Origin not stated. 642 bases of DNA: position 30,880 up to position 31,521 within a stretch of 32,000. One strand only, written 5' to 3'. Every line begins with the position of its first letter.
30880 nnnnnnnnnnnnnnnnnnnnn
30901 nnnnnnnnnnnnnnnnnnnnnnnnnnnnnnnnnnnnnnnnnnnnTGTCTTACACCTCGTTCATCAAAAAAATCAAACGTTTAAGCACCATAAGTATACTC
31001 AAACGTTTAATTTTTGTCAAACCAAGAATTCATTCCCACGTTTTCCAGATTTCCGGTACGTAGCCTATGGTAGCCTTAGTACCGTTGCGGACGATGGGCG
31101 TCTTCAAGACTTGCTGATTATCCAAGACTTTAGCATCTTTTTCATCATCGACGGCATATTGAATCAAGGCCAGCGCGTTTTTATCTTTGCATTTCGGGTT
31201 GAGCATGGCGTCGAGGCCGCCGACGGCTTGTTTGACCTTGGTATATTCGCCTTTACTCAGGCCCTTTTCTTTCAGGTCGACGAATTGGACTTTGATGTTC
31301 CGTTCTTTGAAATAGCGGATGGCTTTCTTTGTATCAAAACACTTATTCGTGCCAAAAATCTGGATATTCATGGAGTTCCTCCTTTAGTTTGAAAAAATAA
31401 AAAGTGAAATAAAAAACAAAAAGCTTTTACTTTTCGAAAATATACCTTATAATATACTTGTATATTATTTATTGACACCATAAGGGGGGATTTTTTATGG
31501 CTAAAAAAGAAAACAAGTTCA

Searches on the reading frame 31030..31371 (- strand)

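Call 63: search_protein_families(library=pfam, proteins=[window:31030-31371:-])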
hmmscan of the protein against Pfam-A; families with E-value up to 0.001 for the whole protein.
window:31030-31371:- (113 aa): 1 family
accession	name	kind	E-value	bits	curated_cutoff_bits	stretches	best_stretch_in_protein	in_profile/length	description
PF03960.21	ArsC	-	1.8e-05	25.4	24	1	6-110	1-77/79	ArsC family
